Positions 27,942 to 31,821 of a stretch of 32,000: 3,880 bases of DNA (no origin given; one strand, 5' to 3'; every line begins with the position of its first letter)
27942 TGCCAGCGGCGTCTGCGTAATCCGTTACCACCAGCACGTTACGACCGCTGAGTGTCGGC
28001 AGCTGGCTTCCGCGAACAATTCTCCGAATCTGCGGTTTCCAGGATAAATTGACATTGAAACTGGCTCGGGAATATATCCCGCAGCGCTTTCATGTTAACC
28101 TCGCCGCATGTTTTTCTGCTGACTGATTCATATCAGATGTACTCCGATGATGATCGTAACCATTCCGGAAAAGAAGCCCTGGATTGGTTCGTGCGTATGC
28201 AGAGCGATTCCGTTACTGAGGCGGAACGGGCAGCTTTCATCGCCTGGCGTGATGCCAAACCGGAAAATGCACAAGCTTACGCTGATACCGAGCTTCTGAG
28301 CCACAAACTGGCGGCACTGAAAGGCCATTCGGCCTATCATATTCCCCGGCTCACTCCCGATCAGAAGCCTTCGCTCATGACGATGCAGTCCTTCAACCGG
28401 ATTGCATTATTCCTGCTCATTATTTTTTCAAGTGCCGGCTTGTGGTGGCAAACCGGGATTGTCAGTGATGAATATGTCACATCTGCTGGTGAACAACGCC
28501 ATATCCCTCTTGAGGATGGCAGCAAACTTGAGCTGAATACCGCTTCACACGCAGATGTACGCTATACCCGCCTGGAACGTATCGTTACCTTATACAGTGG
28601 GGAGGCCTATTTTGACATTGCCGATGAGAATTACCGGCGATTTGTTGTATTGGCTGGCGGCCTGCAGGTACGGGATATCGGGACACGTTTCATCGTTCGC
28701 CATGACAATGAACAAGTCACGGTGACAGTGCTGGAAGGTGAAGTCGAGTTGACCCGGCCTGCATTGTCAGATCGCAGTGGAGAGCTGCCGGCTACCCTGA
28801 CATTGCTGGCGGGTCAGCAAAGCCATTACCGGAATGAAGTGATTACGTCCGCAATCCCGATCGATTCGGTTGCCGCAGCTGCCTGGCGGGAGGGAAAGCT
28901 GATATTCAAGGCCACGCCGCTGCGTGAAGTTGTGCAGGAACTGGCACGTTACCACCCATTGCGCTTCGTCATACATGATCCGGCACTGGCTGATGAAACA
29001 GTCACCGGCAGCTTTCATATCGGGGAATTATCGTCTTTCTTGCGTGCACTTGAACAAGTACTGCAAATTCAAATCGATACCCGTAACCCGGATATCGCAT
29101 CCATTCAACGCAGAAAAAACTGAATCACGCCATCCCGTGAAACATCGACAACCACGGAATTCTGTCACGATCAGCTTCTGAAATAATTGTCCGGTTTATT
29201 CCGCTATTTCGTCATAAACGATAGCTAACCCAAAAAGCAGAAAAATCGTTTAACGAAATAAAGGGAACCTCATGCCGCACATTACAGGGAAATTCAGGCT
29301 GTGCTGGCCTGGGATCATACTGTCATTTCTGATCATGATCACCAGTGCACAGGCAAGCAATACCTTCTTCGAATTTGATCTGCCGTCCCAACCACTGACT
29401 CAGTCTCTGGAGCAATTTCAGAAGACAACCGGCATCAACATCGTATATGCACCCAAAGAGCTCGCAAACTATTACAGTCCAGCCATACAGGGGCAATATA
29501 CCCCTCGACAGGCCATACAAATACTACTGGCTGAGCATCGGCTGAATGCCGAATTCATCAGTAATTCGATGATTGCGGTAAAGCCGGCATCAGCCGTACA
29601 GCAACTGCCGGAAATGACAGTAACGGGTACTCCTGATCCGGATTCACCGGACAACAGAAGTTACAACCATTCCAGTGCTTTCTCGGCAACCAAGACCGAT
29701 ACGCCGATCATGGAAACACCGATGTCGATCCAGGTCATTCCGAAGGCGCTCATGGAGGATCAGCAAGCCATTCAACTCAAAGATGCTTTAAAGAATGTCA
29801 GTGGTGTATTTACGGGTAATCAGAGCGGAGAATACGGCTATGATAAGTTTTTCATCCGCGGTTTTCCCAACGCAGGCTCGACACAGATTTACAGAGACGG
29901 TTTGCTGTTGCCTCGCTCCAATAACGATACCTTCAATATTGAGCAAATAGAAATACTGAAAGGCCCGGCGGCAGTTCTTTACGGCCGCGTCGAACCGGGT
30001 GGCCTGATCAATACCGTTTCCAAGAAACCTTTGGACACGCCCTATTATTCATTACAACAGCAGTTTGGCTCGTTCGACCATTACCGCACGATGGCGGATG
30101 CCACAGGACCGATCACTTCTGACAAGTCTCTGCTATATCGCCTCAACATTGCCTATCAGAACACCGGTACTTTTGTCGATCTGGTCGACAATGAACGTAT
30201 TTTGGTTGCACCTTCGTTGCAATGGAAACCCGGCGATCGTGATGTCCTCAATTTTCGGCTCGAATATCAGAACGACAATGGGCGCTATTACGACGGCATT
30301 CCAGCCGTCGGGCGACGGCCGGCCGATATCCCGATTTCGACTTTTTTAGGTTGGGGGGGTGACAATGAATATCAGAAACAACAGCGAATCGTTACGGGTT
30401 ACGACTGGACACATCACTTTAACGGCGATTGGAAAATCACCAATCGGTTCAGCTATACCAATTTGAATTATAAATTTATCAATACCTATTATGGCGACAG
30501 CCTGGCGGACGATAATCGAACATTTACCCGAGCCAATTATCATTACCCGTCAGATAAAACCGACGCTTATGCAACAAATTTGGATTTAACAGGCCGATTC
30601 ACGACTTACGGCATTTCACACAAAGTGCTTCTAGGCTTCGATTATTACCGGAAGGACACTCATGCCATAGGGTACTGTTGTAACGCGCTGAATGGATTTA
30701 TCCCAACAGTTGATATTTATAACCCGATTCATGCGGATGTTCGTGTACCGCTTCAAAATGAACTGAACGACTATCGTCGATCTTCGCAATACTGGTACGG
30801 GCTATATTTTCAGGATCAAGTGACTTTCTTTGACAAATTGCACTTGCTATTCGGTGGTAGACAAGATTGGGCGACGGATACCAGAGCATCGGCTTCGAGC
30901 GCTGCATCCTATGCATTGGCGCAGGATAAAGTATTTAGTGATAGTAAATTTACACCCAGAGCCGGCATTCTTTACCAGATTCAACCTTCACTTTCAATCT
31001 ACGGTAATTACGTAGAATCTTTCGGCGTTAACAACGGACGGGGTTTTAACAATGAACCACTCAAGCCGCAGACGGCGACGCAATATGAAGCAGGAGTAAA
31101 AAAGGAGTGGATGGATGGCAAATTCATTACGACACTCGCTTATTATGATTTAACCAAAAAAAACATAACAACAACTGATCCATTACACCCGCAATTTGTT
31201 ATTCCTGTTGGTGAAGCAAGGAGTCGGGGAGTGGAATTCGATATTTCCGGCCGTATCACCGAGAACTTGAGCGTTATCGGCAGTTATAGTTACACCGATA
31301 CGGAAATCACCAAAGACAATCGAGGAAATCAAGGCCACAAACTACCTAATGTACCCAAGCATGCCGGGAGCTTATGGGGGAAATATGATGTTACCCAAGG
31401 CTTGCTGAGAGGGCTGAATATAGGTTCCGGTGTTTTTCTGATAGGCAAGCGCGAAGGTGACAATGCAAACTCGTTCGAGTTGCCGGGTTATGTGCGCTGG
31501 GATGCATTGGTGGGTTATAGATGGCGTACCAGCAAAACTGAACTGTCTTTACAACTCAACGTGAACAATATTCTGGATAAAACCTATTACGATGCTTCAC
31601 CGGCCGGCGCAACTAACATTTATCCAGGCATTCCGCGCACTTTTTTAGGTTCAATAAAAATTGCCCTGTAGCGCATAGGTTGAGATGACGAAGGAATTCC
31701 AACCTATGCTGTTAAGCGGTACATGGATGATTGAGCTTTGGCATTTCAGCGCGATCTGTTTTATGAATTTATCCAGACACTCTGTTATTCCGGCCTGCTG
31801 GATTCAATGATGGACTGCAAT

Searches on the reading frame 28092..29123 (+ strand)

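Call 9: search_protein_families(library=pfam, proteins=[window:28092-29123:+])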
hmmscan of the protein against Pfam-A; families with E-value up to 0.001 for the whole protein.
window:28092-29123:+ (343 aa): 3 families
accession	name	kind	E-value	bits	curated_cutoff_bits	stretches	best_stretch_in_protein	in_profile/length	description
PF04773.18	FecR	-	1.8e-19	70.4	24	1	126-219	1-97/97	FecR protein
PF16220.10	DUF4880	-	4e-15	55.8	25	1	27-67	1-41/43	Domain of unknown function (DUF4880)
PF16344.10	FecR_C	-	2.4e-10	40.7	24.4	1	269-331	1-64/70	FecR, C-terminal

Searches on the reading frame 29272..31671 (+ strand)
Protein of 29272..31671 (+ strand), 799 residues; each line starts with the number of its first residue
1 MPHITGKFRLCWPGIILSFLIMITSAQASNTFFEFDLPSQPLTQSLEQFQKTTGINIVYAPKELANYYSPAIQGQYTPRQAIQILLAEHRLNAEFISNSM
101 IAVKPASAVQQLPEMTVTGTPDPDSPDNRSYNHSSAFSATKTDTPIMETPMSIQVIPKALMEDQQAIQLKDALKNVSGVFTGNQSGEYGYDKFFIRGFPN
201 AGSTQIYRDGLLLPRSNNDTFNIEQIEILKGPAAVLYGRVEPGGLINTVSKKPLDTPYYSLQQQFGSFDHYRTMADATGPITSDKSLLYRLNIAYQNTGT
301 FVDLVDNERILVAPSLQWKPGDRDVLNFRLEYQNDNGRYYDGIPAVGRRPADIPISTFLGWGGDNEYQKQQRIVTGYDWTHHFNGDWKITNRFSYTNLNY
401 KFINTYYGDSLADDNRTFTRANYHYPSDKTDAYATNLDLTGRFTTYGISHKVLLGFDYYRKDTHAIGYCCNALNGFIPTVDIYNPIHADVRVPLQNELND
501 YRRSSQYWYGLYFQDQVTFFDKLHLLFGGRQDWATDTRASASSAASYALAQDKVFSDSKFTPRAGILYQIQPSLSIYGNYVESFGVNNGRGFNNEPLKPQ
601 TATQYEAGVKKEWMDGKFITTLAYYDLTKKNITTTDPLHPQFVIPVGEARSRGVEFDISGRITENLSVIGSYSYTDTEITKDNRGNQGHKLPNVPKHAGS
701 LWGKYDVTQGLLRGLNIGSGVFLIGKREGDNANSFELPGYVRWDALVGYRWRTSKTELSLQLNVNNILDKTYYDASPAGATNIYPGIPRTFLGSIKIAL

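Call 10: search_protein_families(library=pfam, proteins=[window:29272-31671:+])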
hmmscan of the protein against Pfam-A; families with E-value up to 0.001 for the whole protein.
window:29272-31671:+ (799 aa): 3 families
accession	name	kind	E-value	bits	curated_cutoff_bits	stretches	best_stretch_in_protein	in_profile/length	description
PF00593.30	TonB_dep_Rec_b-barrel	-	2.1e-68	232.6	27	1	318-767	2-436/436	TonB dependent receptor-like, beta-barrel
PF07715.20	Plug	-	3.4e-23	82.6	23.9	1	146-244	2-106/107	TonB-dependent Receptor Plug Domain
PF07660.19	STN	-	1.3e-06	28.6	28.4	1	55-106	1-52/52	Secretin and TonB N terminus short domain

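Call 41: find_encoding_contigs(protein=window:29272-31671:+, flank=10000, max_places=3)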
Protein window:29272-31671:+ (799 aa): 23 contigs read that carry it; 3 places shown.
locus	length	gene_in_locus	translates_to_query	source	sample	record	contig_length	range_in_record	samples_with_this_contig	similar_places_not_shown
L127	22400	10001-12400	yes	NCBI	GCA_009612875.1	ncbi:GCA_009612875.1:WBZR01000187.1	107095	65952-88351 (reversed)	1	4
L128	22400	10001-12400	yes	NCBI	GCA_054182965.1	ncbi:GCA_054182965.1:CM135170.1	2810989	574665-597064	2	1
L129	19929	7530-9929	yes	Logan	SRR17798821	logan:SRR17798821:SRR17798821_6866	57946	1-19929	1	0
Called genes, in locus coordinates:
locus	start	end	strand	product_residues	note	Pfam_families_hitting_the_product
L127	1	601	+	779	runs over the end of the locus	PF07660:STN, PF07715:Plug, PF00593:TonB_dep_Rec_b-barrel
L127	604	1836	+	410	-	PF03929:PepSY_TM, PF03413:PepSY (weak)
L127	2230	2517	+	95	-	-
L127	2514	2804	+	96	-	PF05016:ParE_toxin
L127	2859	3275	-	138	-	PF01850:PIN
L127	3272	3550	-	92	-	-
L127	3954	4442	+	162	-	PF04542:Sigma70_r2, PF07638:Sigma70_ECF (weak), PF04545:Sigma70_r4, PF08281:Sigma70_r4_2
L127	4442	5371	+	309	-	PF16220:DUF4880, PF04773:FecR, PF16344:FecR_C (weak)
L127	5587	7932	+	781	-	PF07660:STN, PF07715:Plug, PF00593:TonB_dep_Rec_b-barrel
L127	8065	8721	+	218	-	PF04542:Sigma70_r2, PF13551:HTH_29 (faint), PF08281:Sigma70_r4_2, PF04545:Sigma70_r4 (weak), PF13384:HTH_23 (weak)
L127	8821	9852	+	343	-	PF16220:DUF4880, PF04773:FecR, PF16344:FecR_C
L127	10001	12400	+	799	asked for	PF07660:STN (weak), PF07715:Plug, PF00593:TonB_dep_Rec_b-barrel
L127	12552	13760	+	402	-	PF03929:PepSY_TM, PF03413:PepSY (faint)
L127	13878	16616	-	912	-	PF07732:Cu-oxidase_3, PF07731:Cu-oxidase_2 (weak)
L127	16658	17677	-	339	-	PF07732:Cu-oxidase_3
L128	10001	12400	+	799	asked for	PF07660:STN (weak), PF07715:Plug, PF00593:TonB_dep_Rec_b-barrel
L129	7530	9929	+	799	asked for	PF07660:STN (weak), PF07715:Plug, PF00593:TonB_dep_Rec_b-barrel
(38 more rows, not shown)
